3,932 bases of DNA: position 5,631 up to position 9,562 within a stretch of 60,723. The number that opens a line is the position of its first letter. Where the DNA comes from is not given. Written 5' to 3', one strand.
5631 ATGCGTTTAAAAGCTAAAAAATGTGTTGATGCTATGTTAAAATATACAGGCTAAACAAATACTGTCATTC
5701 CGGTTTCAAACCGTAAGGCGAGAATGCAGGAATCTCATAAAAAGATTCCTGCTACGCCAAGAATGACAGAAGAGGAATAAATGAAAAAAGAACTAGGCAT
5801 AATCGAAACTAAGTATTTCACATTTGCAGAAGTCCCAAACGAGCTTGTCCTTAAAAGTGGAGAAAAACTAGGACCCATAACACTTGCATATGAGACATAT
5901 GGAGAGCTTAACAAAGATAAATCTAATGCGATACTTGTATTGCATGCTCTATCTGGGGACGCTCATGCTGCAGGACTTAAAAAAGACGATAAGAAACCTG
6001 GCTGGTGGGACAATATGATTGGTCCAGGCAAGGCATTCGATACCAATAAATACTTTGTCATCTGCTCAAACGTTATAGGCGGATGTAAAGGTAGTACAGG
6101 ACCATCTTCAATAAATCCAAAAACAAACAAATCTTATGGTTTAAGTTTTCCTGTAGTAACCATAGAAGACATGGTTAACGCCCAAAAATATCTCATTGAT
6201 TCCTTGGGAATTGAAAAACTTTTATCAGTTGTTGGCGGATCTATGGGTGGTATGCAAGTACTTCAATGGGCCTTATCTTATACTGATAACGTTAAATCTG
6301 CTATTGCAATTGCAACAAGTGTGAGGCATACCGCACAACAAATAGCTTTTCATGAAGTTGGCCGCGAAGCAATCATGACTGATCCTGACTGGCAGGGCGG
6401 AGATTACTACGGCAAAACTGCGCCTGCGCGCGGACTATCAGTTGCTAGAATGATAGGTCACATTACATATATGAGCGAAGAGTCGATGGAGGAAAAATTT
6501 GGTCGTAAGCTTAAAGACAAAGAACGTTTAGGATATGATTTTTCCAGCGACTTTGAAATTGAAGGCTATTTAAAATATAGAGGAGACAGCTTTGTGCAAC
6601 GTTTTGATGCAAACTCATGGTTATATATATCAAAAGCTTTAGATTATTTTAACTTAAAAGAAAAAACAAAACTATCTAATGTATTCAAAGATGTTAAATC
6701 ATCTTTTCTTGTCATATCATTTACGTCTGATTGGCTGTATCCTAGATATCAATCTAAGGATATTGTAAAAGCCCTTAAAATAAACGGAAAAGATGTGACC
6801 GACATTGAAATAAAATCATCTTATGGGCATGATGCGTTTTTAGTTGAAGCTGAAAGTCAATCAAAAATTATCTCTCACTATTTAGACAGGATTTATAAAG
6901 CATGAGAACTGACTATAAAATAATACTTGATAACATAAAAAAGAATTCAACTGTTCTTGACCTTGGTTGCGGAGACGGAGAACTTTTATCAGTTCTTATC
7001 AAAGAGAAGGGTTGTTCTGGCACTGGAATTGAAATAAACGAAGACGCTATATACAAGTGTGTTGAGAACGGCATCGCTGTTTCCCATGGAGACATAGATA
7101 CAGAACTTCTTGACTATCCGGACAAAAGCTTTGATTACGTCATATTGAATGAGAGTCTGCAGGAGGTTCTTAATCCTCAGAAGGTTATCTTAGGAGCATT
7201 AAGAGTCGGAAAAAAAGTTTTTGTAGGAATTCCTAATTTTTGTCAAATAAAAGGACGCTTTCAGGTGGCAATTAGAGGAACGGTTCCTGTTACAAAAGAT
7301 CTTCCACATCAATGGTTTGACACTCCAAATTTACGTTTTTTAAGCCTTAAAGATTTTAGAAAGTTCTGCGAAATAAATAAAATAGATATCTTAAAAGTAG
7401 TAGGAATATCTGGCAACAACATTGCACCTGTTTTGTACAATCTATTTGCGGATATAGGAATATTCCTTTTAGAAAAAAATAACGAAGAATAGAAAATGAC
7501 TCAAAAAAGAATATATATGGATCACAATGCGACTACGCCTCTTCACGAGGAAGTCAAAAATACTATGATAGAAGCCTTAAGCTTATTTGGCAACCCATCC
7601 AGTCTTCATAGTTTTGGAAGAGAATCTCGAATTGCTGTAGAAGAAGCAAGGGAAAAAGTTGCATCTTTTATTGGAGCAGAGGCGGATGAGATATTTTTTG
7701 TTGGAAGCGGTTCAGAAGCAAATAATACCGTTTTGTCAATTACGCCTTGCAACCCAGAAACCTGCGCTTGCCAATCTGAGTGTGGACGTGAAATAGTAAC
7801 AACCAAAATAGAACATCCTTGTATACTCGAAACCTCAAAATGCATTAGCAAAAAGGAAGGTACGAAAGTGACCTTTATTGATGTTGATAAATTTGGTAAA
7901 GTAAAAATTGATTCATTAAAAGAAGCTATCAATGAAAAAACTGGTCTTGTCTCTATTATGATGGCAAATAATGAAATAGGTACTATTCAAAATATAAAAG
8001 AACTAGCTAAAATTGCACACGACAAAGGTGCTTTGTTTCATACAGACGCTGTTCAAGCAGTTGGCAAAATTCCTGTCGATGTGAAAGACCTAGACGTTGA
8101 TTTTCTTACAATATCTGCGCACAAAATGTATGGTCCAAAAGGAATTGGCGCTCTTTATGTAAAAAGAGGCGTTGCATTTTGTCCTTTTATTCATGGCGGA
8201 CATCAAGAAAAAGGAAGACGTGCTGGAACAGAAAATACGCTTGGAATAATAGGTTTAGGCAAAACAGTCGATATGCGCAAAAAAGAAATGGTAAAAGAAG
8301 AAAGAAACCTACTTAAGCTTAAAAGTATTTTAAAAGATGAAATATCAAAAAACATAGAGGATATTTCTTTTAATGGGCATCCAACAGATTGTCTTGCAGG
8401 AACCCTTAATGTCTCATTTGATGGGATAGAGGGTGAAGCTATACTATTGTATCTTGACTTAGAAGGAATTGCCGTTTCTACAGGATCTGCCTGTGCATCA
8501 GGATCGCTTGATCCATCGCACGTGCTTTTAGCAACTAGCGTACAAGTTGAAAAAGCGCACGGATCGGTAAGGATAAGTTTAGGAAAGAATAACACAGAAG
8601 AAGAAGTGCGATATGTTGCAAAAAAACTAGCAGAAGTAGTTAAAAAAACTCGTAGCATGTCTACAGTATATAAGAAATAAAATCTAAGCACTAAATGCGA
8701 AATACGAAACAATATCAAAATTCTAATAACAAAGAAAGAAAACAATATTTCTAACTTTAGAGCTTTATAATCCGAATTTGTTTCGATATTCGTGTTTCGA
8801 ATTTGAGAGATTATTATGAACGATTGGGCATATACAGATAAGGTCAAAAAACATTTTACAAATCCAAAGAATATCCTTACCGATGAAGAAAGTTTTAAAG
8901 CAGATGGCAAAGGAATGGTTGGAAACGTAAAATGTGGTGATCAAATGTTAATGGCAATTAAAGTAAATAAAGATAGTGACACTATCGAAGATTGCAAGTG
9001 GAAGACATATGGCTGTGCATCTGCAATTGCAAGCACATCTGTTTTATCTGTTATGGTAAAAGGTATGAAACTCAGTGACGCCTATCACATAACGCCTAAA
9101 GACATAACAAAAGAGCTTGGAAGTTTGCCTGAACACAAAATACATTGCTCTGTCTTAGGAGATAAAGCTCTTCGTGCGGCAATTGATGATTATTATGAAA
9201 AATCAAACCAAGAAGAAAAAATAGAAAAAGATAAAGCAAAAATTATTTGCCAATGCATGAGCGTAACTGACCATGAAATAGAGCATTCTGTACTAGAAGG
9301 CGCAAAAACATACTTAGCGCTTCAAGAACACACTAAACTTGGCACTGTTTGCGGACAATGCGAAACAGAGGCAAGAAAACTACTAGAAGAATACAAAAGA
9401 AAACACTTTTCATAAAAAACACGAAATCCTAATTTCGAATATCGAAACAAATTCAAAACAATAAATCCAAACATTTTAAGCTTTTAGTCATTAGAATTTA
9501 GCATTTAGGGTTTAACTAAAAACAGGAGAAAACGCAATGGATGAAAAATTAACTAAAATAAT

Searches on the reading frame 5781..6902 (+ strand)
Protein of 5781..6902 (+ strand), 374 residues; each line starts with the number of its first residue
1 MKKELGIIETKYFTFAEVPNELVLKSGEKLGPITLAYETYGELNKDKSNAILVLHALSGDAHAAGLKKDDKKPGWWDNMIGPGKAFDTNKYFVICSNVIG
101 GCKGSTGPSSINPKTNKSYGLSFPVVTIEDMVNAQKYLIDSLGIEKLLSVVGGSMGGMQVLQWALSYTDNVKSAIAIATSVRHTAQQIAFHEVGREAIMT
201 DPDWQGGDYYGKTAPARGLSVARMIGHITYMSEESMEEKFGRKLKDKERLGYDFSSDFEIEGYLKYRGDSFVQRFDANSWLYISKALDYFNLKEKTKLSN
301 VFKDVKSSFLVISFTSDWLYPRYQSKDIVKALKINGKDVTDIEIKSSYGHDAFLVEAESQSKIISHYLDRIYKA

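Call 69: search_protein_families(library=pfam, proteins=[window:5781-6902:+], max_evalue=1e-8)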
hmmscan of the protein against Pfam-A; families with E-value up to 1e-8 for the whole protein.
window:5781-6902:+ (374 aa): 1 family
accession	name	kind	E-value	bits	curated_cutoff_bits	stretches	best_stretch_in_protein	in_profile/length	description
PF00561.26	Abhydrolase_1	-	3.4e-23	83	25.8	1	50-355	2-243/245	alpha/beta hydrolase fold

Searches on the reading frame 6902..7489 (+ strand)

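Call 69: search_protein_families(library=pfam, proteins=[window:6902-7489:+], max_evalue=1e-8)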
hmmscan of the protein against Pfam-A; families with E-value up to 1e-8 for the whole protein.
window:6902-7489:+ (196 aa): 5 families
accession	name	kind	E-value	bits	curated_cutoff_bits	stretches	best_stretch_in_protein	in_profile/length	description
PF07021.18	MetW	-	2.4e-60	203.9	21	1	2-190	1-193/193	Methionine biosynthesis protein MetW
PF13847.12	Methyltransf_31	-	1.4e-15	57.7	27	1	12-105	1-103/145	Methyltransferase domain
PF13489.12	Methyltransf_23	-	2.2e-13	50.7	27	1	9-96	17-101/164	Methyltransferase domain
PF08241.18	Methyltransf_11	-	7.7e-11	42.9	21.2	1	19-104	1-88/95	Methyltransferase domain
PF13649.12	Methyltransf_25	-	7.3e-10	39.8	27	1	18-96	1-86/97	Methyltransferase domain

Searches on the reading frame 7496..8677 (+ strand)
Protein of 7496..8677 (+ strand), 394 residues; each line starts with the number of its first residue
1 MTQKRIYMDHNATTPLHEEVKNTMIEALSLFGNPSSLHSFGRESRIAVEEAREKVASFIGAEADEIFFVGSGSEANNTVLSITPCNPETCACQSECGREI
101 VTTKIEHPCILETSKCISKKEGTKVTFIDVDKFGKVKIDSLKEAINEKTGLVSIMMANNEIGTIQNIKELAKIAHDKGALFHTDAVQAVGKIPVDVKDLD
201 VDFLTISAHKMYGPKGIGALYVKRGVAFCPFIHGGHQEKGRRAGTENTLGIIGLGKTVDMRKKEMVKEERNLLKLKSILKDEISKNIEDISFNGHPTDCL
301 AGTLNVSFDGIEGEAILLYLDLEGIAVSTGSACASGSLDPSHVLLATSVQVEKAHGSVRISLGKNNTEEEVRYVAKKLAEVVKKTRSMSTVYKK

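Call 69: search_protein_families(library=pfam, proteins=[window:7496-8677:+], max_evalue=1e-8)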
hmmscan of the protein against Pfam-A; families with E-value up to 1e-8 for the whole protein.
window:7496-8677:+ (394 aa): 2 families
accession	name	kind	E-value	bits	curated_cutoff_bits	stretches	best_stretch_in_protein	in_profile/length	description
PF00266.25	Aminotran_5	-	1.6e-88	297.7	21.5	1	6-373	1-370/371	Aminotransferase class-V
PF01212.27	Beta_elim_lyase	-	5e-10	39.6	27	1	48-211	34-200/288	Beta-eliminating lyase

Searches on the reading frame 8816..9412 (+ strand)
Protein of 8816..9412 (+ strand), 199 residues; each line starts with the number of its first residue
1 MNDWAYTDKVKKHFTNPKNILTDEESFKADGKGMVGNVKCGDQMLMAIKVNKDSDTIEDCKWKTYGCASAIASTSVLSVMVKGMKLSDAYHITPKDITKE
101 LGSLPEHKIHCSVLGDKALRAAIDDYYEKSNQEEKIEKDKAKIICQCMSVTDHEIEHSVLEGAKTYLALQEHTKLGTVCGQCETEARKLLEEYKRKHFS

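Call 69: search_protein_families(library=pfam, proteins=[window:8816-9412:+], max_evalue=1e-8)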
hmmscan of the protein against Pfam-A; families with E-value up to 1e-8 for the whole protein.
window:8816-9412:+ (199 aa): 2 families
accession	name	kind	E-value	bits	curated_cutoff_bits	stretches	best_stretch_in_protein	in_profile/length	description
PF01592.21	NifU_N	-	1.5e-41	141.9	22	1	5-131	1-125/127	NifU-like N terminal domain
PF04324.20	Fer2_BFD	-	3.6e-13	50.1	26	1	143-192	1-50/50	BFD-like [2Fe-2S] binding domain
